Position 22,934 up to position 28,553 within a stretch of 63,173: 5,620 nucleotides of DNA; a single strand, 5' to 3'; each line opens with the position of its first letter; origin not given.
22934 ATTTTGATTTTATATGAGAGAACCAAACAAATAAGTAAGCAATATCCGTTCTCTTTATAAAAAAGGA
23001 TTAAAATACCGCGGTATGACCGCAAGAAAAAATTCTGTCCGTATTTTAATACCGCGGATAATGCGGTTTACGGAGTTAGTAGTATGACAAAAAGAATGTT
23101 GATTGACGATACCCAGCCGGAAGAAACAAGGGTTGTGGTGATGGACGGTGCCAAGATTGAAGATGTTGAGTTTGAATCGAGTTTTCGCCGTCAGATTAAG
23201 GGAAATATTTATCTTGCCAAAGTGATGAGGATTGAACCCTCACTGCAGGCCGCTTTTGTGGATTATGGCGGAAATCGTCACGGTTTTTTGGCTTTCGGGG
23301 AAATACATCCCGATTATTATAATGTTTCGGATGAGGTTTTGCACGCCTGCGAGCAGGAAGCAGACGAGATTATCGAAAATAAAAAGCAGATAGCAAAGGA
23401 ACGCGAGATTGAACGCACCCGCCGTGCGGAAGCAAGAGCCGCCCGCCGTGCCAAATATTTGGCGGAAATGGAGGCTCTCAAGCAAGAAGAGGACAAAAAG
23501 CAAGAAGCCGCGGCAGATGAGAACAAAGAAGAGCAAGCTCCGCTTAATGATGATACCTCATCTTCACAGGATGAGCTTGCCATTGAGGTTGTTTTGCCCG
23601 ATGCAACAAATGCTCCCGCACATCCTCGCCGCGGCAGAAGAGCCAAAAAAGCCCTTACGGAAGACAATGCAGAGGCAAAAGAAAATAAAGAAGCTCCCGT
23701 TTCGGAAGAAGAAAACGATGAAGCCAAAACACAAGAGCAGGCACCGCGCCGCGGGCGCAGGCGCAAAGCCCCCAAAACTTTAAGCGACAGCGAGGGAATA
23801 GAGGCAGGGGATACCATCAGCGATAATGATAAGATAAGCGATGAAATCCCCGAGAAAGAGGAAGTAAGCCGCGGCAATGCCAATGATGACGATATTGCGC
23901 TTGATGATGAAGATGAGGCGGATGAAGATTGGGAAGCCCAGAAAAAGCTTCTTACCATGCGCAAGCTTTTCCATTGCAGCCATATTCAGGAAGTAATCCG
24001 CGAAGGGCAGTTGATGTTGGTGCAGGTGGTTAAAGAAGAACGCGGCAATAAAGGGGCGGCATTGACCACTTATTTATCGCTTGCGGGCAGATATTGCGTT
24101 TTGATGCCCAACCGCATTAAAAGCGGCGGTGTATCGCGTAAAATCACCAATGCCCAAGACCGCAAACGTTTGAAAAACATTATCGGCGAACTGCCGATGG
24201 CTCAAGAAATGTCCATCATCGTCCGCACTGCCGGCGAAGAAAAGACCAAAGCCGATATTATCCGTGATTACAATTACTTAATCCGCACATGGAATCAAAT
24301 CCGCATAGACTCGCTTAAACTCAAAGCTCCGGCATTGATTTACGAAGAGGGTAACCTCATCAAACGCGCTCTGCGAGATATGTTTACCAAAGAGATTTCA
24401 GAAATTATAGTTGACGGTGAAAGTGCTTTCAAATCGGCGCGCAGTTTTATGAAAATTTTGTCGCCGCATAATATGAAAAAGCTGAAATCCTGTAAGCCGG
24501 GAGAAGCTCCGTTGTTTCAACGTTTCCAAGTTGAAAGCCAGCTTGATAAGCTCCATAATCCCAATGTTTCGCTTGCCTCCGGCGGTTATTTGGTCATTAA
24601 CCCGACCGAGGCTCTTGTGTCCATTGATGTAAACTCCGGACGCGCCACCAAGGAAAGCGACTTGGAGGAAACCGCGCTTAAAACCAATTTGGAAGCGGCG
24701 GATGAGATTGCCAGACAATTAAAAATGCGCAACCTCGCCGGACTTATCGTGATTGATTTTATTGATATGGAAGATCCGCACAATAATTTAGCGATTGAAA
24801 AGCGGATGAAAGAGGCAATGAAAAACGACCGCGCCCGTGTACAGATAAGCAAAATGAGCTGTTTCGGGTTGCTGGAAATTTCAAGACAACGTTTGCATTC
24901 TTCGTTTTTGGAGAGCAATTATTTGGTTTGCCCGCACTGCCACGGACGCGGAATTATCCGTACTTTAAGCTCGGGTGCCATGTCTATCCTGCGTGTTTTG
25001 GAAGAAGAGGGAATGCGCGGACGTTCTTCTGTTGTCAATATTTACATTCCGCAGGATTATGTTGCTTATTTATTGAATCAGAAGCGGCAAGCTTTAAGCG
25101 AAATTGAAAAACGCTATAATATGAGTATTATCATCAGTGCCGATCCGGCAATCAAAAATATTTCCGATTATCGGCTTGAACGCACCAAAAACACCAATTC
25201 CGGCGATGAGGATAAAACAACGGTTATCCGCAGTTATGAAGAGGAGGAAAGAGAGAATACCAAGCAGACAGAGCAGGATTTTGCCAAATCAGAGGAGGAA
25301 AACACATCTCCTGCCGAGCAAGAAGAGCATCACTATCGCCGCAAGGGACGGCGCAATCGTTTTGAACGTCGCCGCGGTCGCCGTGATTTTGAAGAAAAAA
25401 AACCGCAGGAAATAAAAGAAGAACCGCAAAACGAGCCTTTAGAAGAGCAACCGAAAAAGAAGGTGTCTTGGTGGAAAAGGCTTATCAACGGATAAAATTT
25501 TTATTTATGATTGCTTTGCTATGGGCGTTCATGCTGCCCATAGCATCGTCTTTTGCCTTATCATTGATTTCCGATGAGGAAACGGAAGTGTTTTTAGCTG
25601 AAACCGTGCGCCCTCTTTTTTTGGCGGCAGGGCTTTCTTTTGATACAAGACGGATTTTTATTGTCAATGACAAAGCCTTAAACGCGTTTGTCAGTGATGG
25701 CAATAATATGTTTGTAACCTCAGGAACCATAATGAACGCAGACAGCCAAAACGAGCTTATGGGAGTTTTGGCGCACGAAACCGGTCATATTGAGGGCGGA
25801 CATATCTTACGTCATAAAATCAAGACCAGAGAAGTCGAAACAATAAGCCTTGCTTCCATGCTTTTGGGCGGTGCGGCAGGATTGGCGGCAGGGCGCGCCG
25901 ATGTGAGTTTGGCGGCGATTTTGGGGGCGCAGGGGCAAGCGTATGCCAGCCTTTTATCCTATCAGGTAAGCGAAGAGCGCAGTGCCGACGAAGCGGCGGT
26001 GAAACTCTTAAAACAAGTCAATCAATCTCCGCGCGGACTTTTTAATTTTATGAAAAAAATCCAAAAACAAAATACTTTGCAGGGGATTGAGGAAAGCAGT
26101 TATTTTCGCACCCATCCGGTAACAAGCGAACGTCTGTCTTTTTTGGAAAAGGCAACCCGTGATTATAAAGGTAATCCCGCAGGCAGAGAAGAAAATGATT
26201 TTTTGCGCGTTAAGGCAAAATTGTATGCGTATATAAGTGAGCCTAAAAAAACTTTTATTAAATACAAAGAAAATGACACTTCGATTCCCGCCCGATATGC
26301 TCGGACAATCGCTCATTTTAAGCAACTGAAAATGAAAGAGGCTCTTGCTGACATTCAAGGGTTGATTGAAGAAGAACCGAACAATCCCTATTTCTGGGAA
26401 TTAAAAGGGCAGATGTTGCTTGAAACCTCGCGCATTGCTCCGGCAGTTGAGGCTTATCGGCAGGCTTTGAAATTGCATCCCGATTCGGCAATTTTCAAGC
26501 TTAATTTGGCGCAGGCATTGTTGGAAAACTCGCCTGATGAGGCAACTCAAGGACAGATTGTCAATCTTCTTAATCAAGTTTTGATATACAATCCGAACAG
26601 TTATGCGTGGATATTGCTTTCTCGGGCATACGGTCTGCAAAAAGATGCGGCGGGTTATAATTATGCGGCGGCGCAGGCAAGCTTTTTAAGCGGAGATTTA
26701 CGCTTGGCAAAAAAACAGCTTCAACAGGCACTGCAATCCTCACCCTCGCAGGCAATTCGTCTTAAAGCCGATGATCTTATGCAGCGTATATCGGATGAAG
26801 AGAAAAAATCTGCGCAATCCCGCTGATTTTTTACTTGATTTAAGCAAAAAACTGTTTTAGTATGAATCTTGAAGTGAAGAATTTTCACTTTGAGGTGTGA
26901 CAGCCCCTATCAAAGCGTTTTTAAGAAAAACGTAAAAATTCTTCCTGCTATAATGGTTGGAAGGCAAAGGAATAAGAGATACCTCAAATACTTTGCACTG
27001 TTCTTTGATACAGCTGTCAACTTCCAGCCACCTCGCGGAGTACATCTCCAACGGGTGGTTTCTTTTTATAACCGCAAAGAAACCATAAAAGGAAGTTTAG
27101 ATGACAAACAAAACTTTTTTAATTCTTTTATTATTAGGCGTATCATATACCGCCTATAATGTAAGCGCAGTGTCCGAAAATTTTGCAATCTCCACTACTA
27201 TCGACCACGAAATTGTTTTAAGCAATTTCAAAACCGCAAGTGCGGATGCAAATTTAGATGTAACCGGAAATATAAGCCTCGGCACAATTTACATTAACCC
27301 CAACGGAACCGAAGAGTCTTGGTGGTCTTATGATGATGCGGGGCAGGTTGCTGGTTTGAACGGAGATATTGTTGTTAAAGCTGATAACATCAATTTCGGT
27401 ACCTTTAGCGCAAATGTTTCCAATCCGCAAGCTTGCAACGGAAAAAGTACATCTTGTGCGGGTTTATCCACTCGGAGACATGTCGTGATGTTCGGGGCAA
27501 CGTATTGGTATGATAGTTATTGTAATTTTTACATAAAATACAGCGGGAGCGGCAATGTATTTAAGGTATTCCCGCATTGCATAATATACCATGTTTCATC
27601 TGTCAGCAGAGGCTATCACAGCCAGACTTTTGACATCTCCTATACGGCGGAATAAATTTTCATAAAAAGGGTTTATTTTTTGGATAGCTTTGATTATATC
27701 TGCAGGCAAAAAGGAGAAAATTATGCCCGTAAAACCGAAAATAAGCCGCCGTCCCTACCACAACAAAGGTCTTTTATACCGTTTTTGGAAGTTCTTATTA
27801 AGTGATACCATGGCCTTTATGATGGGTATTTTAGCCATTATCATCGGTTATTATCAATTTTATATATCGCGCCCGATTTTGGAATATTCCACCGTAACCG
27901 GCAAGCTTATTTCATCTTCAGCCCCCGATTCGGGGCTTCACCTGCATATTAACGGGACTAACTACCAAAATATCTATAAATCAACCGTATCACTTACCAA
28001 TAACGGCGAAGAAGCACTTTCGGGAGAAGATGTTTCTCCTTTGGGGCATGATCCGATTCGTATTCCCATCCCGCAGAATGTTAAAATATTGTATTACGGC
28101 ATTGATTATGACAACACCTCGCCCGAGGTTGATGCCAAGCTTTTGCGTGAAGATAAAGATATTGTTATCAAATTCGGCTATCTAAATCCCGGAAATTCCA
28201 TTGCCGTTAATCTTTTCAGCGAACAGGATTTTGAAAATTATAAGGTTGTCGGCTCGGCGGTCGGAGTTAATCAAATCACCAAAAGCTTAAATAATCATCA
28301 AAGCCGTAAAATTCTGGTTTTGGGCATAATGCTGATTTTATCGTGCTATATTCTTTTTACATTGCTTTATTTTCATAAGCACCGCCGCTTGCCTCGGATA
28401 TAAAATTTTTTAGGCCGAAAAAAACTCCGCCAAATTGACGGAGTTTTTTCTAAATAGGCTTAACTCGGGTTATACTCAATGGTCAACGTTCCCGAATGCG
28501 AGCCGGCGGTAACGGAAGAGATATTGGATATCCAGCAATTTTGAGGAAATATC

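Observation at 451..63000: Ten dispersed paralogs of a small secreted protein with a near-invariant donor-strand-like N-terminus and a variable body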

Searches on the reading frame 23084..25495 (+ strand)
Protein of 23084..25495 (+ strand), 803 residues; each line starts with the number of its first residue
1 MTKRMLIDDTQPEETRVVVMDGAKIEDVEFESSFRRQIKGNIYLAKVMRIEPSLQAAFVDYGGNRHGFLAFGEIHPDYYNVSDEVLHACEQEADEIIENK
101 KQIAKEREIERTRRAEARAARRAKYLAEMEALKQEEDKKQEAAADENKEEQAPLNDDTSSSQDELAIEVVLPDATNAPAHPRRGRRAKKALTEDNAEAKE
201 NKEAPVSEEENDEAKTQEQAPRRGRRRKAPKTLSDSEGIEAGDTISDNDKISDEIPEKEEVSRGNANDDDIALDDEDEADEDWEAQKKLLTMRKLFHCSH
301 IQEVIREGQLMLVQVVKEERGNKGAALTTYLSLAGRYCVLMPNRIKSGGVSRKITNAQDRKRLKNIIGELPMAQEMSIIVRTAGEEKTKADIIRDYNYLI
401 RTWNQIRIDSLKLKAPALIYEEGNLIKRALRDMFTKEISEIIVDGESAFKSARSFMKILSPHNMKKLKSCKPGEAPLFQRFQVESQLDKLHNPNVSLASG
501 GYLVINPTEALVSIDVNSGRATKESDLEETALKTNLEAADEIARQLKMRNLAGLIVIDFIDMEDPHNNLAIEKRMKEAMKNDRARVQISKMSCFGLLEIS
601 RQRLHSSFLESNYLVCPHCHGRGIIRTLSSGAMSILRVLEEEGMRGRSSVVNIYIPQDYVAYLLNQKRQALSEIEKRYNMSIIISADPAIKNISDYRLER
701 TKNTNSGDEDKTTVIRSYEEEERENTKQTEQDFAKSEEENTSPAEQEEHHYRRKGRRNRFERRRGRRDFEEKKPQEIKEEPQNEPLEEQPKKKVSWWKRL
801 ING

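Call 13: search_protein_families(library=pfam, proteins=[window:23084-25495:+], max_evalue=0.001)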
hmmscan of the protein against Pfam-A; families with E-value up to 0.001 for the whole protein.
window:23084-25495:+ (803 aa): 3 families
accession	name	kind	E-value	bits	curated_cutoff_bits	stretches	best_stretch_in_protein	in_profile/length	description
PF10150.14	RNase_E_G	-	5.6e-98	328.1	25.5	1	332-603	1-269/270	Ribonuclease E/G family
PF20833.2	RNase_E_G_Thio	-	1.1e-26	93.2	26.8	1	615-700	1-85/86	RNase E/G, Thioredoxin-like domain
PF00575.29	S1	-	5.7e-05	23.9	22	0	38-87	3-50/74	S1 RNA binding domain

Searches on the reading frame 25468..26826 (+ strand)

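Call 13: search_protein_families(library=pfam, proteins=[window:25468-26826:+], max_evalue=0.001)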
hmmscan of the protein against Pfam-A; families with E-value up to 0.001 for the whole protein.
window:25468-26826:+ (452 aa): 11 families
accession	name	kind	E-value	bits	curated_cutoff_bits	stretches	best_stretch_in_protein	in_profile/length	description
PF01435.24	Peptidase_M48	-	2.4e-31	109.4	20.3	1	43-228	7-184/186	Peptidase family M48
PF23914.1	TPR_CcmH_CycH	-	1.2e-09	38.7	42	1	300-379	43-121/158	Cytochrome c-type biogenesis protein H TPR domain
PF24575.1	TPR_Slam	-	9.9e-08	32.8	35.2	1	316-363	56-103/104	Surface lipoprotein assembly modifier, N-terminal TPR repeats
PF13432.12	TPR_16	-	1.8e-07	31.9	32.7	1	322-354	12-44/65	Tetratricopeptide repeat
PF13414.12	TPR_11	-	5.2e-07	29.7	26.8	1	314-354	1-41/42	TPR repeat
PF13428.12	TPR_14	-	6.6e-07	29.8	23.5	0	310-350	4-44/44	Tetratricopeptide repeat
PF14559.12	TPR_19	-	1.5e-06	28.9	25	0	318-354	2-38/68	Tetratricopeptide repeat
PF07719.23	TPR_2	-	4.4e-05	23.7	27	0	308-339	2-33/34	Tetratricopeptide repeat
PF13181.12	TPR_8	-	0.00019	21.8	25.7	0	309-339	3-33/34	Tetratricopeptide repeat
PF00515.34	TPR_1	-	0.00027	21.1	27.8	0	310-339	4-33/34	Tetratricopeptide repeat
PF13371.12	TPR_9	-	0.00037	20.9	35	0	283-342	5-64/73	Tetratricopeptide repeat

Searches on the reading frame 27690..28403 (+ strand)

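Call 13: search_protein_families(library=pfam, proteins=[window:27690-28403:+], max_evalue=0.001)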
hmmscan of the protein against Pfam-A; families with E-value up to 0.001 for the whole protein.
window:27690-28403:+ (237 aa): 0 families

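Call 41: search_protein_families(library=pfam, proteins=[window:27690-28403:+], max_evalue=1)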
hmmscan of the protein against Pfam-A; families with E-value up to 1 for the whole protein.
window:27690-28403:+ (237 aa): 3 families
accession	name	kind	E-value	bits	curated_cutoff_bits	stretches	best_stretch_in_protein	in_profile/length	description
PF03729.18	DUF308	-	0.062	14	25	1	27-58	10-41/73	Short repeat of unknown function (DUF308)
PF13962.11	PGG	-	0.08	13.2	24.1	1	30-55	51-76/116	Domain of unknown function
PF24943.1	Fn3_Dep-1_2nd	-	0.12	12.7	27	1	131-178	33-80/97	Dep-1 second Fn3-like domain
